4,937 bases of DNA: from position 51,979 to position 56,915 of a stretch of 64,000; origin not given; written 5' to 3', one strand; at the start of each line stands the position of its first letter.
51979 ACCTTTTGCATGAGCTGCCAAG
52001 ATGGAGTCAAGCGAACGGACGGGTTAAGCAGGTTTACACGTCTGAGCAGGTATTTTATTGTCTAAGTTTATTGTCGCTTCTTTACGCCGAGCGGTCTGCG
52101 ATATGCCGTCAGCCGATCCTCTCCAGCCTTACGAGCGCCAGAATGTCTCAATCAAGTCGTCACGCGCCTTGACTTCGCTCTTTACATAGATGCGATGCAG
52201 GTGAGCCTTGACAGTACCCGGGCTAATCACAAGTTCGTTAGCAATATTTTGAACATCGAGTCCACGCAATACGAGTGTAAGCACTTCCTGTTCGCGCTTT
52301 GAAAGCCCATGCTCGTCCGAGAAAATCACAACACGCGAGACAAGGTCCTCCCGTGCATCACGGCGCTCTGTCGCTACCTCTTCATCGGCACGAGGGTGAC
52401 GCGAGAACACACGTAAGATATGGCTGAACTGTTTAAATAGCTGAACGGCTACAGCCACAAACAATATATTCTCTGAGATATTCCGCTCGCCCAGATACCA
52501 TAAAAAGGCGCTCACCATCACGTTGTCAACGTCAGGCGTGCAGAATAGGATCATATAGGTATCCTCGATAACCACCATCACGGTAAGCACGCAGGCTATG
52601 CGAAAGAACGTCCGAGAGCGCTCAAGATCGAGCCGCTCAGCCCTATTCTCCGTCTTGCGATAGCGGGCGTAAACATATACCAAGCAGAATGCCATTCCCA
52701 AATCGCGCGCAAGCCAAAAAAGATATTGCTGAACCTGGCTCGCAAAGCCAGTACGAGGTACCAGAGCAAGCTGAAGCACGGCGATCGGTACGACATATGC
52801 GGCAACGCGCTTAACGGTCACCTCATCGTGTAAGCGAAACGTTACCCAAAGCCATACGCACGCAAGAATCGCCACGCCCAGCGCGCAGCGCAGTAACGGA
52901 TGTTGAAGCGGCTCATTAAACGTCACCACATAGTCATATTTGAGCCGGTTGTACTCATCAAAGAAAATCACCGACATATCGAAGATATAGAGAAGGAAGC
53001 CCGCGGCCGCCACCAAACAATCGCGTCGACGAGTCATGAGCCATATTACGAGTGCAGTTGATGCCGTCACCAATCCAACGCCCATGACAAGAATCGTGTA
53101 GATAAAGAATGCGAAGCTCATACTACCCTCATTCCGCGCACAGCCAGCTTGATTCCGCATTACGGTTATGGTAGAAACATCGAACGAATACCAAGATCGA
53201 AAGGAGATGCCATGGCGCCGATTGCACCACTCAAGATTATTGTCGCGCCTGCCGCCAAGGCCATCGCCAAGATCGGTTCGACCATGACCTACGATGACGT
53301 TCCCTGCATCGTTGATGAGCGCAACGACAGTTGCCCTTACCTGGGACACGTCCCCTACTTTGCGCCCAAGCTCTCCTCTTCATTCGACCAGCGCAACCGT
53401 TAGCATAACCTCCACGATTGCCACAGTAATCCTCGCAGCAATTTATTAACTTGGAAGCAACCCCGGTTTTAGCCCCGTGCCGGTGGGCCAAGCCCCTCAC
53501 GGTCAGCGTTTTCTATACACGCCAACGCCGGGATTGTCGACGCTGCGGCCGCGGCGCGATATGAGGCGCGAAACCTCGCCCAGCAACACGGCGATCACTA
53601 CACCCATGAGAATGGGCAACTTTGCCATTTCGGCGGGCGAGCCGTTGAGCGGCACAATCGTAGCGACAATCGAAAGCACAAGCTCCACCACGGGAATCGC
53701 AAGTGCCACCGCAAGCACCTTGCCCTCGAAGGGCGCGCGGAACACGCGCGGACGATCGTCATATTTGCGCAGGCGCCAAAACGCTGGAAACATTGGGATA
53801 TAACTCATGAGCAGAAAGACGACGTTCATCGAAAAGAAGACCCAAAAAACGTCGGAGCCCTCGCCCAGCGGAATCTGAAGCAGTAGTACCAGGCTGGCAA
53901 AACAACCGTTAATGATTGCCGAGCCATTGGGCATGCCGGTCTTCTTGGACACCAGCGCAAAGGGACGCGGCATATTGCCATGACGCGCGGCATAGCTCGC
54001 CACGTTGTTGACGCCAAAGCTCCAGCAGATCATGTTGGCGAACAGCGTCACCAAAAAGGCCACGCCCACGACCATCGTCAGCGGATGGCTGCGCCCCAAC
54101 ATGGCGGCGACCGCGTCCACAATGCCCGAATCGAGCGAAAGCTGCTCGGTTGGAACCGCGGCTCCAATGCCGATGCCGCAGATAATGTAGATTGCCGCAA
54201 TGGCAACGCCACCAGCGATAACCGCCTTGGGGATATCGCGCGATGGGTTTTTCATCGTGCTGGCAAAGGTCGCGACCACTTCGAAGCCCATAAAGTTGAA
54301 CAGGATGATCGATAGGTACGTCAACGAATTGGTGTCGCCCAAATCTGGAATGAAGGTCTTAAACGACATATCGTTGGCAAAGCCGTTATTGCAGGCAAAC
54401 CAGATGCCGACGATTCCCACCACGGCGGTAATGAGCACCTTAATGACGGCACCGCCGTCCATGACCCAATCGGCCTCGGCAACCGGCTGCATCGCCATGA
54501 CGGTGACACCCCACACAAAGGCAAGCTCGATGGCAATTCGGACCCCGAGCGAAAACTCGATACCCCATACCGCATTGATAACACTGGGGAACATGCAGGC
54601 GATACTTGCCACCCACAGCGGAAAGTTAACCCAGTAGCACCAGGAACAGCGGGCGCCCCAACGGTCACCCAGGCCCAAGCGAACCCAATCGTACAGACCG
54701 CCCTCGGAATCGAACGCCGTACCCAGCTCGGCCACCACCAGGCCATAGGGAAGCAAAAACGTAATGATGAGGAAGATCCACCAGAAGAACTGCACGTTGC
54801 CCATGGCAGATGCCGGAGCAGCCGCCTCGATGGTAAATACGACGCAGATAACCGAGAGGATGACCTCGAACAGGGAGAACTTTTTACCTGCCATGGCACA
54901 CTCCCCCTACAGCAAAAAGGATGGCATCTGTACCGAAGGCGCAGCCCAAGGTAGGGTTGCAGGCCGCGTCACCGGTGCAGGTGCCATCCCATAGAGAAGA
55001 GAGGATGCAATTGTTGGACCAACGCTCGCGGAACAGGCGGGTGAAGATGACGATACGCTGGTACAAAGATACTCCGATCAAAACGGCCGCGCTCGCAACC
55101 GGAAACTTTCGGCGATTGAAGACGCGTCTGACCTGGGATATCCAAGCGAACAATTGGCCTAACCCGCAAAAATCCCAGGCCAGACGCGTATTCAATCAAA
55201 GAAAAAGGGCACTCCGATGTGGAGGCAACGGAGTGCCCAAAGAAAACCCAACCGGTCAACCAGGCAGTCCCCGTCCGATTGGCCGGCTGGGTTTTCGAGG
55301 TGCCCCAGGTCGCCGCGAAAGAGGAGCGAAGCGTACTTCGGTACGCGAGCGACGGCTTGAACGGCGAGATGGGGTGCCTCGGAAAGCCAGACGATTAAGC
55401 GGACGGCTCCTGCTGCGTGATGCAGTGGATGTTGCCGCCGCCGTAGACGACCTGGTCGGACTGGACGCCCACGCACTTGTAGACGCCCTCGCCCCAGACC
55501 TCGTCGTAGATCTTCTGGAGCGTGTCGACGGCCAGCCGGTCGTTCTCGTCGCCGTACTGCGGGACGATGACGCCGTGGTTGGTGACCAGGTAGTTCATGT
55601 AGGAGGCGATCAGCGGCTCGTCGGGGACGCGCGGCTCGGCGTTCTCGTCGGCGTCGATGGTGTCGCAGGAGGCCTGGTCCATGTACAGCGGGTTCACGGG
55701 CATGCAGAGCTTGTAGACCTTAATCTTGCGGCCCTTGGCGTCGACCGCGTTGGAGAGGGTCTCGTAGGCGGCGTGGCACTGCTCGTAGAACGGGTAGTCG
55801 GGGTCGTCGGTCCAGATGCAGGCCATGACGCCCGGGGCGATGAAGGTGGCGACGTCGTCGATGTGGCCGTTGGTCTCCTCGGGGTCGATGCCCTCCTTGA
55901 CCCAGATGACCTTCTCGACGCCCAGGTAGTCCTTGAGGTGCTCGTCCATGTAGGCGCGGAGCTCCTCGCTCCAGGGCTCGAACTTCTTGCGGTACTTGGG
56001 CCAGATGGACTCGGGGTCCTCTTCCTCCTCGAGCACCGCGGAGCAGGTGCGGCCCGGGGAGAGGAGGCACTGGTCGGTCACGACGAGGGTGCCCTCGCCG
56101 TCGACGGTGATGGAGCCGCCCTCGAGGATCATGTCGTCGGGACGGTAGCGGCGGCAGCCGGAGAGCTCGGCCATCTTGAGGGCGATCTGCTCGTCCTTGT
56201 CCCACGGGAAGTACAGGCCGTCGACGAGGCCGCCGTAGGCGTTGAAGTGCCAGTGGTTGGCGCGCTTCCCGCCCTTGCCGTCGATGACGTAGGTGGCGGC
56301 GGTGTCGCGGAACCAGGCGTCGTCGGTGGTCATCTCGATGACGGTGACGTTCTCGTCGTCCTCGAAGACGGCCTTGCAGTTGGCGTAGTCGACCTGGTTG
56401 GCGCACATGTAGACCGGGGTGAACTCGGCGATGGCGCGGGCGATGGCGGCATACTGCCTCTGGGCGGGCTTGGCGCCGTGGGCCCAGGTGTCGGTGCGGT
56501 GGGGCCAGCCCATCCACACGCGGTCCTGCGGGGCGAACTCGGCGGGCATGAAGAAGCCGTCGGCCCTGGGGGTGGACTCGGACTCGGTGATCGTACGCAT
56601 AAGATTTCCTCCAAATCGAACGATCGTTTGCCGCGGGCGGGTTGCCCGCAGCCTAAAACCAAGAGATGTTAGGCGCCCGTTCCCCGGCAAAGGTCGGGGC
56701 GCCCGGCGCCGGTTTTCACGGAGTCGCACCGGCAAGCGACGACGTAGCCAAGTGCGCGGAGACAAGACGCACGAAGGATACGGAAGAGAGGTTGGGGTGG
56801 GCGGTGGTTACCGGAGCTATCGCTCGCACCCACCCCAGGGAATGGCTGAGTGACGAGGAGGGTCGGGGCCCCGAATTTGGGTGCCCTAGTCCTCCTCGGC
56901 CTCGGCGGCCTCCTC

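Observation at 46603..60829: Expanded dual agmatine/polyamine island with three LuxR sensors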

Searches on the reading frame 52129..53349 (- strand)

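Call 3: search_protein_families(library=pfam, proteins=[window:52129-53349:-])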
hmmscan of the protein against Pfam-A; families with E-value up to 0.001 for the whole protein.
window:52129-53349:- (406 aa): 2 families
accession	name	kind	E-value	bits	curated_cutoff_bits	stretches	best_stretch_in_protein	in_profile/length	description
PF00196.25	GerE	-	1.2e-13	50.9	23.5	1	349-400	3-54/57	Bacterial regulatory proteins, luxR family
PF08281.18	Sigma70_r4_2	-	5.3e-07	29.6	25.7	1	349-387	11-50/54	Sigma-70, region 4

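Call 4: search_protein_families(library=ncbifam, proteins=[window:52129-53349:-])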
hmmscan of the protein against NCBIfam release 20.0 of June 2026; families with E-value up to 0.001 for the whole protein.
window:52129-53349:- (406 aa): 22 families
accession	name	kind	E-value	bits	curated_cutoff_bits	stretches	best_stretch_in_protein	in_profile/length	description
TIGR03020.2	EpsA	equivalog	5.8e-09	35.9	170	1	327-398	182-240/247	XrtB/PEP-CTERM-associated transcriptional regulator EpsA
NF041232.1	BagY_FevT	exception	2.2e-08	33.4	700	1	345-401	293-349/367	LuxR family transcriptional regulator BagY/FevT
NF052366.1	photon_PedR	equivalog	5.9e-08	32.8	120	1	349-400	3-54/74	photosynthetic electron transport-dependent transcriptional regulator PedR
NF003420.0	PRK04841.1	equivalog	4.9e-07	28.2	537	1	348-401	838-891/903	HTH-type transcriptional regulator MalT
NF047785.1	respo_reg_MadR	equivalog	5e-07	29.3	300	1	341-399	141-199/209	MadR family response regulator transcription factor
NF007505.1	PRK10100.1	equivalog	1.3e-06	28.2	250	1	344-398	140-194/204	biofilm master transcriptional regulator CsgD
NF007935.0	PRK10651.1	equivalog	4.5e-06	26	250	1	345-396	152-203/216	two-component system response regulator NarL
NF052445.1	RespRegMctR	equivalog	2e-05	24.1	300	1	345-400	141-196/205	two-component system response regulator MctR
TIGR02937.1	sigma70-ECF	superfamily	2.1e-05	24.2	42.9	1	331-388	100-158/165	sigma-70 family RNA polymerase sigma factor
NF007403.0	PRK09935.1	equivalog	2.2e-05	24.2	271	1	346-401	147-202/210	fimbria biosynthesis transcriptional regulator FimZ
NF047608.1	LIC13292_fam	subfamily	2.7e-05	24.3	200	1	345-403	99-157/166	LIC13292 family transcriptional regulator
TIGR03541.1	reg_near_HchA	equivalog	3.6e-05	23.4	215.6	1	344-398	167-221/232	PA1136 family autoinducer-binding transcriptional regulator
NF041830.1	RR_TF_ErdR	exception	5.9e-05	22.9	390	1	350-397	152-199/213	response regulator transcription factor ErdR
NF038181.1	reg_ATPase_IniR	equivalog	7.5e-05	21.2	750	1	347-399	765-817/827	isoniazid response ATPase/transcriptional regulator IniR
NF007685.0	PRK10360.1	equivalog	0.00013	21.9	258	1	346-393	135-182/196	response regulator transcription factor UhpA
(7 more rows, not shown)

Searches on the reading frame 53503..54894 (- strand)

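Call 3: search_protein_families(library=pfam, proteins=[window:53503-54894:-])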
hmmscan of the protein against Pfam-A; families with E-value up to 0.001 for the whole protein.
window:53503-54894:- (463 aa): 2 families
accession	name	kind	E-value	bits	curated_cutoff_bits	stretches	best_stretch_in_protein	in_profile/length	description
PF13520.12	AA_permease_2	-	2.8e-44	152.2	27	1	6-431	1-421/427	Amino acid permease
PF00324.27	AA_permease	-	2e-24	86.6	24.6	1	11-426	6-443/470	Amino acid permease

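Call 4: search_protein_families(library=ncbifam, proteins=[window:53503-54894:-])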
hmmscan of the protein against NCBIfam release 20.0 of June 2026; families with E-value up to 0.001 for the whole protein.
window:53503-54894:- (463 aa): 19 families
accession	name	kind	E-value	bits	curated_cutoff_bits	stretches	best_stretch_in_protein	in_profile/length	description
NF053662.1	Glu_GABA_anti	equivalog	7.1e-44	150.5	640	1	8-437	4-435/468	glutamate/gamma-aminobutyrate antiporter GadC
NF040513.1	antiport_TyrP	equivalog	8.6e-44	150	630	1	4-445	3-455/465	tyrosine-tyramine antiporter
TIGR03813.2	Gln_GABA_anti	equivalog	5.7e-39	134.4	650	1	5-433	3-446/479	glutamine/gamma-aminobutyrate antiporter GadC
TIGR00910.1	2A0307_GadC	equivalog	5.4e-26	91.3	673.5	1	4-425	11-439/511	glutamate/gamma-aminobutyrate antiporter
TIGR00909.1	2A0306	subfamily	3.6e-21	75.6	556.8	1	18-403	22-402/429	amino acid transporter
NF011775.0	PRK15238.1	equivalog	6.5e-18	64.8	400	1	4-251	7-274/500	glutamate/gamma-aminobutyrate family transporter YjeM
TIGR00905.1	2A0302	subfamily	3.8e-17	62.2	409.05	1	28-379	37-385/473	basic amino acid/polyamine antiporter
NF008245.0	PRK11021.1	equivalog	1.2e-15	57.5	284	1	19-398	26-389/419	L-methionine/branched-chain amino acid transporter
NF053761.1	BrChAATpBcaP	equivalog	1.5e-12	47.3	690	1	51-402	73-423/460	branched-chain amino acid transporter BcaP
NF007929.0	PRK10644.1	equivalog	2.3e-12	46.4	574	1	27-372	34-372/445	arginine/agmatine antiporter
TIGR04298.1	his_histam_anti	equivalog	5e-12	45.8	750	1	29-367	28-364/429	histidine-histamine antiporter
TIGR00906.1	2A0303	subfamily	8.3e-12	44.3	681.7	1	181-339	243-398/602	cationic amino acid transport permease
NF007938.0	PRK10655.1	equivalog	6.7e-11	42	409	1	31-379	36-377/438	putrescine-ornithine antiporter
TIGR00911.1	2A0308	subfamily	1.6e-10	40.1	701.8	1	37-421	86-454/505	L-type amino acid transporter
TIGR04299.1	antiport_PotE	equivalog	4.2e-10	39.4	560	1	32-380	35-376/430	putrescine-ornithine antiporter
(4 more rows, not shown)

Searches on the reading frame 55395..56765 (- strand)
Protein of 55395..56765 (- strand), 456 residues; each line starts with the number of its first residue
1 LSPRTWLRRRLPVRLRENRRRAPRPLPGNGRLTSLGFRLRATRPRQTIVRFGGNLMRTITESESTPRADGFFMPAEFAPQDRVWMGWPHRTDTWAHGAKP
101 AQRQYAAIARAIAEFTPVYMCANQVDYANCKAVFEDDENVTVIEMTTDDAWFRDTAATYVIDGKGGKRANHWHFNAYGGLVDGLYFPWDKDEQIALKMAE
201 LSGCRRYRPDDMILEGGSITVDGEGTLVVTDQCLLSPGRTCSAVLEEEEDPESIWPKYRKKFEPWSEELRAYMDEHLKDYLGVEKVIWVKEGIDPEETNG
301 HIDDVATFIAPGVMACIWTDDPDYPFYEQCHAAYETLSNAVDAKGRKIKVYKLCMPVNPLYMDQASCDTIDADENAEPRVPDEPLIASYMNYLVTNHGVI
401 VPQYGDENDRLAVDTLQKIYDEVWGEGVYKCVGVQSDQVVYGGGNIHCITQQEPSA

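Call 3: search_protein_families(library=pfam, proteins=[window:55395-56765:-])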
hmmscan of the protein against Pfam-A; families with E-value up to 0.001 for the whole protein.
window:55395-56765:- (456 aa): 1 family
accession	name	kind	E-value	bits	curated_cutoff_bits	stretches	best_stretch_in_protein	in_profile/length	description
PF04371.20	PAD_porph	-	2.9e-100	336.1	25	2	73-240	2-156/321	Porphyromonas-type peptidyl-arginine deiminase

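Call 4: search_protein_families(library=ncbifam, proteins=[window:55395-56765:-])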
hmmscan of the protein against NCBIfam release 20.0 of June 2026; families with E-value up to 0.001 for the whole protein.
window:55395-56765:- (456 aa): 2 families
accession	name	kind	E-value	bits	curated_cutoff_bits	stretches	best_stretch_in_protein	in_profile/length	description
NF010070.0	PRK13551.1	subfamily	1.9e-137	457.9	483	2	61-242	3-182/365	agmatine deiminase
TIGR03380.1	agmatine_aguA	equivalog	1.9e-136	454.7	381.8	2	64-241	1-175/357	agmatine deiminase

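Call 26: search_solved_structures(query=window:55395-56600:-, max_evalue=1e-10, show_alignments=1)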
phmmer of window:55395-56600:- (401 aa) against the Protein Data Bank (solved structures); distinct sequences matched with E-value up to 1e-10: 11.
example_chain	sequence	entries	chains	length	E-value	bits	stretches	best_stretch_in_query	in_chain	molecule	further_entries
2ewo_A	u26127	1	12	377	6.7e-124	417.1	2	8-195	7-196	Putative agmatine deiminase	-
2jer_A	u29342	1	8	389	3e-119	401.8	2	218-400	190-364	AGMATINE DEIMINASE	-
1vkp_A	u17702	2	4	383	4.6e-87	295.8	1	6-400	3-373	AGMATINE IMINOHYDROLASE | Agmatine deiminase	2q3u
3h7c_X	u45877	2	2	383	5.3e-87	295.5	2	6-185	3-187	Agmatine deiminase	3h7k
6nib_A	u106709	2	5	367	2.2e-81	277.1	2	216-400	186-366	Porphyromonas-type peptidyl-arginine deiminase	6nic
1xkn_A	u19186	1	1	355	4.9e-47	163.9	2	16-187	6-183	putative peptidyl-arginine deiminase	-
6b10_A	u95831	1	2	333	1.1e-25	93.6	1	21-185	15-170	Putative peptidyl-arginine deiminase family protein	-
2cmu_A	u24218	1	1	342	6.9e-25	90.9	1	18-184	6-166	PUTATIVE PEPTIDYL-ARGININE DEIMINASE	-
3hvm_A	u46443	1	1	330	7.1e-25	90.9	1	18-184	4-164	AGMATINE DEIMINASE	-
6b2w_A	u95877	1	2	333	1.3e-24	90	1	21-185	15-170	Putative peptidyl-arginine deiminase family protein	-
1zbr_A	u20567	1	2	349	1.7e-24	89.6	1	17-186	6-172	conserved hypothetical protein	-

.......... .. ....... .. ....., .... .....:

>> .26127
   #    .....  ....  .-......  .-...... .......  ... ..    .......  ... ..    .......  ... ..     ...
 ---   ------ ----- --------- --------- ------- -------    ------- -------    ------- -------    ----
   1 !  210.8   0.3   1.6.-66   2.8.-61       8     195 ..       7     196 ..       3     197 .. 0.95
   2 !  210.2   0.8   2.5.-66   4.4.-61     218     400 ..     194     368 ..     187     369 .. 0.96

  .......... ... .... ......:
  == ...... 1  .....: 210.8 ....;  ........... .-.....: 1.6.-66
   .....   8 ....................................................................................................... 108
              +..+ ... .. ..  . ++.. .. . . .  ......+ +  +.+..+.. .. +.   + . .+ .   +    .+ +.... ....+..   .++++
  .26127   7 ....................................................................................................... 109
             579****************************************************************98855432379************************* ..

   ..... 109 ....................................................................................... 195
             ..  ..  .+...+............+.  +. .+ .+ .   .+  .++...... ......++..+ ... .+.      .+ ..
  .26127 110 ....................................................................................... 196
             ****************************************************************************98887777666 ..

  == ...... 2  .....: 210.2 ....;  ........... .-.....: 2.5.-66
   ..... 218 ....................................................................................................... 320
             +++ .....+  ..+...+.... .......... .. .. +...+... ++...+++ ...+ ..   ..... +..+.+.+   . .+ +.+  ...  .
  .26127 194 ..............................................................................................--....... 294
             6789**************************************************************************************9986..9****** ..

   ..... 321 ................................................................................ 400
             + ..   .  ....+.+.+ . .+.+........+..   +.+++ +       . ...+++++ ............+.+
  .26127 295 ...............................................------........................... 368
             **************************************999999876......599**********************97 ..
